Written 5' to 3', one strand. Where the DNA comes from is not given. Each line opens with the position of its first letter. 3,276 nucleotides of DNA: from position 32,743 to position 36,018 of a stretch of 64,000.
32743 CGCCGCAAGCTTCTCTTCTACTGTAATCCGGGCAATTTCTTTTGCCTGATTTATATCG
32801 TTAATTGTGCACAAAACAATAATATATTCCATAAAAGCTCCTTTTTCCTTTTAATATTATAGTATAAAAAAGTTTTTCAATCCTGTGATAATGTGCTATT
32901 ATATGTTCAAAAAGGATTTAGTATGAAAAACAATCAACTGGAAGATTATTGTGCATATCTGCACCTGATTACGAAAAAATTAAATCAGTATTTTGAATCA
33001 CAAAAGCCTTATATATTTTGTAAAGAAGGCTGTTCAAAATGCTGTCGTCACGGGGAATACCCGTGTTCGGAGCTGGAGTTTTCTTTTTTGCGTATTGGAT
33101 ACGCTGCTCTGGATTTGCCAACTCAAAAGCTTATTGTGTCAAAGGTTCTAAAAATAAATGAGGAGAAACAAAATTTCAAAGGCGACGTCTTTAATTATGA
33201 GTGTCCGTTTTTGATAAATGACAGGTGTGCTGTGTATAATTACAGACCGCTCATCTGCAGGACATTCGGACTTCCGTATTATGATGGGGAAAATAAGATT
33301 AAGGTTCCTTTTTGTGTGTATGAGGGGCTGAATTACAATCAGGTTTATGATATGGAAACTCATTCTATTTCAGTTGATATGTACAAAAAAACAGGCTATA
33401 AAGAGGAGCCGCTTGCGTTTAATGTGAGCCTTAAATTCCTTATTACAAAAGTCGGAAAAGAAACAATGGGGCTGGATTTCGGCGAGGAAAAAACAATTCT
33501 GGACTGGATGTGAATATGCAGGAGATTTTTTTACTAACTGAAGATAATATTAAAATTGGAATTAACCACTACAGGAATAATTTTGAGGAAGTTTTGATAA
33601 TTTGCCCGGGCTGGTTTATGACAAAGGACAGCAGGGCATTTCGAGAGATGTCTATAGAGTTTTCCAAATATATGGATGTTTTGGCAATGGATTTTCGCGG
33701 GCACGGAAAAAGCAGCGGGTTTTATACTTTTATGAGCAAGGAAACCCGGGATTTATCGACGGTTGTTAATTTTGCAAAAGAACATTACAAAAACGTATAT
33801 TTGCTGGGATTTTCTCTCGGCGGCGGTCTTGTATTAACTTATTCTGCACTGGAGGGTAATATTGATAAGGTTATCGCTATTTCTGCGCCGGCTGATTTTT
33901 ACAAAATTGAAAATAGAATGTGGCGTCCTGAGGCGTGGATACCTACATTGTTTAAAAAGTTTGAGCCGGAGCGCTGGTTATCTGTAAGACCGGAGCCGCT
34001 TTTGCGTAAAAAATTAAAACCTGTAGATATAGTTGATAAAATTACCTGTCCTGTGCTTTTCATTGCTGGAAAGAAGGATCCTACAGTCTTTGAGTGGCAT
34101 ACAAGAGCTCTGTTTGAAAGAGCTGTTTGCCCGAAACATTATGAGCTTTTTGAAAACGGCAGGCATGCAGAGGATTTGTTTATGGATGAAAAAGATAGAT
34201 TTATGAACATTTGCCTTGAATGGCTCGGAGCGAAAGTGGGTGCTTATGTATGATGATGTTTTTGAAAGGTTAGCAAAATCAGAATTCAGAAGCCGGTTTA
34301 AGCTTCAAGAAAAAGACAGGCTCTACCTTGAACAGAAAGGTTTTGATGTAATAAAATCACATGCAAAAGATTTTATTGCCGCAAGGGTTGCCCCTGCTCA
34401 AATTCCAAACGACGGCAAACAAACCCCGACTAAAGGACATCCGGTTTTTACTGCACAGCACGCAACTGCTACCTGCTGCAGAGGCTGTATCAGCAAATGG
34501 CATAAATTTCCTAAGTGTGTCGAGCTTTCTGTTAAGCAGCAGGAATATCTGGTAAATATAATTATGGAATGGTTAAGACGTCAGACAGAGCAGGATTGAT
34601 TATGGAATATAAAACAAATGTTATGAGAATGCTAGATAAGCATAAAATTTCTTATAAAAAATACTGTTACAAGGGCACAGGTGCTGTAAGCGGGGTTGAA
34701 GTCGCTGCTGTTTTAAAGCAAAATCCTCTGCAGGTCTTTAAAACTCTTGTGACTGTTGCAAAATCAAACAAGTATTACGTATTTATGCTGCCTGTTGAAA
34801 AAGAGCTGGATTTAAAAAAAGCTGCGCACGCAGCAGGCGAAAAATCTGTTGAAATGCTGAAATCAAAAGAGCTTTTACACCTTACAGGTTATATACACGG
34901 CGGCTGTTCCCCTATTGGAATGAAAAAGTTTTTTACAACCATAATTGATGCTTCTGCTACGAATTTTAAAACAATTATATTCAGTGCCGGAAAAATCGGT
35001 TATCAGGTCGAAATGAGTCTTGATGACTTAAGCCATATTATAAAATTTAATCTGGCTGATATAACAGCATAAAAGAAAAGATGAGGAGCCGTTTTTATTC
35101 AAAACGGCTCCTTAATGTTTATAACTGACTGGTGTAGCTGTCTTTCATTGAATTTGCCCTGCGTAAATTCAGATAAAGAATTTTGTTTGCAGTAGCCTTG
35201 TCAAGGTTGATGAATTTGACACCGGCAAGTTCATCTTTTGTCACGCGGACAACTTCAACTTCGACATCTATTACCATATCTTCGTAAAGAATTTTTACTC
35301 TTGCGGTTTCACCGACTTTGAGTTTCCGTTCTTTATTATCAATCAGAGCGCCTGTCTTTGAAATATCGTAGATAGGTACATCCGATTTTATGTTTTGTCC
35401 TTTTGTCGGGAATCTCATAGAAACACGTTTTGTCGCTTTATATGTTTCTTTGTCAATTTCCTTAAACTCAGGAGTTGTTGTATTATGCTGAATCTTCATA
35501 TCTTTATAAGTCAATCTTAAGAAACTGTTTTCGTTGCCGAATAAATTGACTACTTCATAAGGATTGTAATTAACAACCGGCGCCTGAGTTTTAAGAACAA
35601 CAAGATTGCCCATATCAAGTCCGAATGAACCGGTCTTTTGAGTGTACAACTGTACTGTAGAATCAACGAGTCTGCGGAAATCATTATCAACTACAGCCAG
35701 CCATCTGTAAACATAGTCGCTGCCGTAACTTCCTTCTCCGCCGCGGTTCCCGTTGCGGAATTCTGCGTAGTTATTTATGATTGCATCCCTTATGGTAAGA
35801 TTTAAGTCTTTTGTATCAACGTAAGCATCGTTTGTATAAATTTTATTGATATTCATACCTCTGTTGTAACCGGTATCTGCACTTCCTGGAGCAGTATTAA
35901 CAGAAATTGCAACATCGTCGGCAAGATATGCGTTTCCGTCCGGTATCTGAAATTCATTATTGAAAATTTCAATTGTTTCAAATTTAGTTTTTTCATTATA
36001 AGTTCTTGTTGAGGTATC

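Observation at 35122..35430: Canonical PilZ (c-di-GMP receptor) motifs at the extreme C-terminus of a two-partner-secreted giant exoprotein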

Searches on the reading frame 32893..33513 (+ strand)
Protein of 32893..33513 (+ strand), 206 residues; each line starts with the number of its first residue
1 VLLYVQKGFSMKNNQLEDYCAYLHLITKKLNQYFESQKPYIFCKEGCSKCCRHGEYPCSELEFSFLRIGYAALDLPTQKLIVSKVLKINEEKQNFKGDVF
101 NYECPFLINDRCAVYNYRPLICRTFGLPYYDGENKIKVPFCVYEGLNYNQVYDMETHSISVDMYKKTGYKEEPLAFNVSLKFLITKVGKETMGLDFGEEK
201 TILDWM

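Call 8: search_protein_families(library=pfam, proteins=[window:32893-33513:+], max_evalue=0.01)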
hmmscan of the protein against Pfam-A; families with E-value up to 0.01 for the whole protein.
window:32893-33513:+ (206 aa): 1 family
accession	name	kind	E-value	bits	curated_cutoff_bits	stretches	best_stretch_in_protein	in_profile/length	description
PF03692.20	CxxCxxCC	-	7.7e-07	30.2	23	1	43-125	2-69/85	Putative zinc- or iron-chelating domain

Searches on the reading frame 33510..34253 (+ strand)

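Call 8: search_protein_families(library=pfam, proteins=[window:33510-34253:+], max_evalue=0.01)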
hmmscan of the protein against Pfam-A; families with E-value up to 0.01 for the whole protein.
window:33510-34253:+ (247 aa): 9 families
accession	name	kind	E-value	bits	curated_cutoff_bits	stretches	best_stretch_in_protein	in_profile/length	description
PF12146.15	Hydrolase_4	-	2.3e-16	60.3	27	2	55-157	32-139/239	Serine aminopeptidase, S33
PF00561.26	Abhydrolase_1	-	4.2e-16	59.8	25.8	1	28-139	2-117/245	alpha/beta hydrolase fold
PF12697.13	Abhydrolase_6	-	4.1e-13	50.9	26.3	1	29-231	1-214/217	Alpha/beta hydrolase family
PF02129.25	Peptidase_S15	-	2.9e-07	30.9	23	1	57-132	54-134/262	X-Pro dipeptidyl-peptidase (S15 family)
PF05448.18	AXE1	-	1e-06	28.2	21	1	81-222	163-306/321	Acetyl xylan esterase (AXE1)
PF01738.24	DLH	-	0.00017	21.7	21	1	75-201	74-165/217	Dienelactone hydrolase family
PF00326.27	Peptidase_S9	-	0.00017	21.6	22.6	1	94-204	64-169/213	Prolyl oligopeptidase family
PF20434.5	BD-FAE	-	0.00019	21.4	26.8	1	115-201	130-211/215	BD-FAE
PF03959.19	FSH1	-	0.002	18.3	21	0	82-206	89-187/211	Serine hydrolase (FSH1)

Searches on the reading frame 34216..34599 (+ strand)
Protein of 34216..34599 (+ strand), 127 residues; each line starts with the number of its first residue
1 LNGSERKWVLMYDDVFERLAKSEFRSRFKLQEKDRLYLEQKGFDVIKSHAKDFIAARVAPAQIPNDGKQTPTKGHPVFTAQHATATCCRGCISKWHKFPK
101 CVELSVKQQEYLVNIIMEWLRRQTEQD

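Call 8: search_protein_families(library=pfam, proteins=[window:34216-34599:+], max_evalue=0.01)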
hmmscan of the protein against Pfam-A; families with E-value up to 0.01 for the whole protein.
window:34216-34599:+ (127 aa): 1 family
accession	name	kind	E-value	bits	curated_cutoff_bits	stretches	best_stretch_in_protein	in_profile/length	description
PF13811.11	DUF4186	-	2.7e-51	172.6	25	1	13-120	1-108/109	Domain of unknown function (DUF4186)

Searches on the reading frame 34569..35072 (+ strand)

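Call 8: search_protein_families(library=pfam, proteins=[window:34569-35072:+], max_evalue=0.01)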
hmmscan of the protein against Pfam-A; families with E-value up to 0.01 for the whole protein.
window:34569-35072:+ (167 aa): 1 family
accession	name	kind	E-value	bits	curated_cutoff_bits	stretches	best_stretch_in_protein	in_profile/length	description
PF04073.20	tRNA_edit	-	1.5e-25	90.1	25.5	1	44-154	9-120/123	Aminoacyl-tRNA editing domain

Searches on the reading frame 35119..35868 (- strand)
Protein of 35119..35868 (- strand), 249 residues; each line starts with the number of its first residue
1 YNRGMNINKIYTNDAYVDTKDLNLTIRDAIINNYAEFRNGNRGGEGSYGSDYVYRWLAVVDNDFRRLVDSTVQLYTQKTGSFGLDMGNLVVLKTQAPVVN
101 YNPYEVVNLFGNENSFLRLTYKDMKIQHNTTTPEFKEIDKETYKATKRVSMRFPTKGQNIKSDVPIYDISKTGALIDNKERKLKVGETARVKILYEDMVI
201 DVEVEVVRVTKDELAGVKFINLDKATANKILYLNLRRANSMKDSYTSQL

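Call 4: search_protein_families(library=pfam, proteins=[window:35119-35718:-], max_evalue=1)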
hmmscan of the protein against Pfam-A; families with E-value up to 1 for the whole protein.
window:35119-35718:- (199 aa): 4 families
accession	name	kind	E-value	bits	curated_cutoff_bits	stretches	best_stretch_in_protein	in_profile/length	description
PF07238.19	PilZ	-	3e-09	37.6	22.5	1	113-180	24-96/102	PilZ domain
PF22006.2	PilZ-like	-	0.018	15.8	27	1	113-171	16-71/90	PilZ domain-like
PF00575.29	S1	-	0.083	13.7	22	1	114-148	32-64/74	S1 RNA binding domain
PF19078.6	Big_12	-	0.19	12.4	27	0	125-162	8-45/102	Bacterial Ig-like domain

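Call 5: search_protein_families(library=ncbifam, proteins=[window:35119-35718:-], max_evalue=1)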
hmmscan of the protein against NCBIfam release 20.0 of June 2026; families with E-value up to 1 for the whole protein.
window:35119-35718:- (199 aa): 1 family
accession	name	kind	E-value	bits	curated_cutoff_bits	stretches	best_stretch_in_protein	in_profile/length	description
TIGR02266.1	gmx_TIGR02266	paralog_domain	0.035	14.3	68.7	1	106-180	11-91/96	TIGR02266 family protein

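Call 9: find_homologous_proteins(query=window:35119-35868:-, max_evalue=0.001)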
Query window:35119-35868:- (249 aa): 11 proteins with E <= 0.001 among 205 candidates.
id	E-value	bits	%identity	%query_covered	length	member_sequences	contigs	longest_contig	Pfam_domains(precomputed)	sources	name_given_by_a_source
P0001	6.4e-130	450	83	100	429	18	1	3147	PF07238.20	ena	-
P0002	1.6e-129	448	82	100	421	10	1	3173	PF07238.20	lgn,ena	-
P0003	1.2e-81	292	59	100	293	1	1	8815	PF07238.20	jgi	jgi:hypothetical protein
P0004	5.3e-71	257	74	66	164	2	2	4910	PF07238.20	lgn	-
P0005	1.2e-59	220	49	100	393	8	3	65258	PF07238.20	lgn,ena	-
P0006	6.5e-56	208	51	90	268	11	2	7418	PF07238.20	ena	-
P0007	1.7e-54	203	48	89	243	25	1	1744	PF07238.20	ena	-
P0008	4.4e-53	198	49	89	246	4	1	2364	PF07238.20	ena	-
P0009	3.8e-43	166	42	99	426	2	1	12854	PF07238.20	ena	-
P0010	5.1e-43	165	61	52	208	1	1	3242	-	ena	-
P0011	2.8e-34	137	38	97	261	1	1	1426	PF07238.20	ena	-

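Call 10: find_encoding_contigs(protein=P0005, flank=10000, max_places=4)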
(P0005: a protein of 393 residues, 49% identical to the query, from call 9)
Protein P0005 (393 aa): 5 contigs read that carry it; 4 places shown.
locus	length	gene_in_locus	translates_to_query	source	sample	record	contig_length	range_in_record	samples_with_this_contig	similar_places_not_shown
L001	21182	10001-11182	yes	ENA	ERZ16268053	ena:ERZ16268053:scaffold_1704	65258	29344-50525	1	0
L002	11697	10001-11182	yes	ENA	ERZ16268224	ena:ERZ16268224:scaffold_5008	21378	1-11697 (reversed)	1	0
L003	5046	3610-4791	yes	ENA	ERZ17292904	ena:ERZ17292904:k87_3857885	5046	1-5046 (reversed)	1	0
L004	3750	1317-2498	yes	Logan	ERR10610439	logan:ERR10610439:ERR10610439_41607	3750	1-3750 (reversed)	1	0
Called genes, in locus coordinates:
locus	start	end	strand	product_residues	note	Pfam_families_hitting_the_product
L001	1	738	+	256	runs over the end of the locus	-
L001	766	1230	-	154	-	PF09719:C_GCAxxG_C_C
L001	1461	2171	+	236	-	PF03808:Glyco_tran_WecG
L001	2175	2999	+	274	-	PF13292:DXP_synthase_N, PF00456:Transketolase_N, PF00676:E1_dh, PF02775:TPP_enzyme_C (faint)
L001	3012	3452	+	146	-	PF04074:DUF386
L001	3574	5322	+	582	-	PF13292:DXP_synthase_N, PF00676:E1_dh, PF02775:TPP_enzyme_C (weak), PF00456:Transketolase_N (weak), PF02779:Transket_pyr, PF02780:Transketolase_C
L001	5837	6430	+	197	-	-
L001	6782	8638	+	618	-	PF02446:Glyco_hydro_77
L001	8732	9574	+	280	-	PF00515:TPR_1, PF07719:TPR_2 (weak), PF13181:TPR_8 (weak), PF13414:TPR_11, PF13432:TPR_16 (weak), PF14559:TPR_19, PF13431:TPR_17 (weak), PF00515:TPR_1 (weak), +9 more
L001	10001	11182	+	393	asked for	PF07238:PilZ (weak)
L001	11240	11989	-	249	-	-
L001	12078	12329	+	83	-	PF12844:HTH_19, PF13560:HTH_31, PF01381:HTH_3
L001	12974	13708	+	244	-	PF02384:N6_Mtase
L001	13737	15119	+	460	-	PF14903:WG_beta_rep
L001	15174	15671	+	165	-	-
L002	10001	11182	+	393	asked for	PF07238:PilZ (weak)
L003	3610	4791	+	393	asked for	PF07238:PilZ (weak)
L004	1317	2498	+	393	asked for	PF07238:PilZ (weak)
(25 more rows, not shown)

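Call 11: find_encoding_contigs(protein=P0009, flank=10000, max_places=3)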
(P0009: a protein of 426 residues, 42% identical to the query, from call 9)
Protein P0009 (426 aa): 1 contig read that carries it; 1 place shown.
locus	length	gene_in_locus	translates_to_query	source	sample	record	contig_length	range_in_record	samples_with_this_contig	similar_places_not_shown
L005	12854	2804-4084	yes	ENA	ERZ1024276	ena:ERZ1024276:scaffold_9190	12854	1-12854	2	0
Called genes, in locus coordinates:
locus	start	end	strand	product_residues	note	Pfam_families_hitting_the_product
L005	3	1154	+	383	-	?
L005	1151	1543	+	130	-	-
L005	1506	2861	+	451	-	-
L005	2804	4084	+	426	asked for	PF07238:PilZ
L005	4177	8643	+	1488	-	-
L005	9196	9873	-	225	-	-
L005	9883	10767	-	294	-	-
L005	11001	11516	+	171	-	-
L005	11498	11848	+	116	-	-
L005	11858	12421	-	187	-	-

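Call 12: find_encoding_contigs(protein=P0003, flank=10000, max_places=3)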
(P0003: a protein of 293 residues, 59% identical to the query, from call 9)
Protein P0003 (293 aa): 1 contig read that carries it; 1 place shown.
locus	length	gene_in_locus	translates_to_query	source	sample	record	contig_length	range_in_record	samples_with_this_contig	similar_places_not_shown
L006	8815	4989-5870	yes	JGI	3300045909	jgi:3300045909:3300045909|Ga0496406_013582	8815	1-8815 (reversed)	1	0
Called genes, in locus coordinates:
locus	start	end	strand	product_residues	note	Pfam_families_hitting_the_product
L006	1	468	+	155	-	?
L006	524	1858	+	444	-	-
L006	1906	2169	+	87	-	-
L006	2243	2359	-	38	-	-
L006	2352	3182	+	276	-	-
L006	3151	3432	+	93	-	-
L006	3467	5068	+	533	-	-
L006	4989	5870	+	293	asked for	PF07238:PilZ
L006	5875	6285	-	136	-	-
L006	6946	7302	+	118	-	PF04332:DUF475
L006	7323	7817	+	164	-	PF03741:TerC, PF04332:DUF475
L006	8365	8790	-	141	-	-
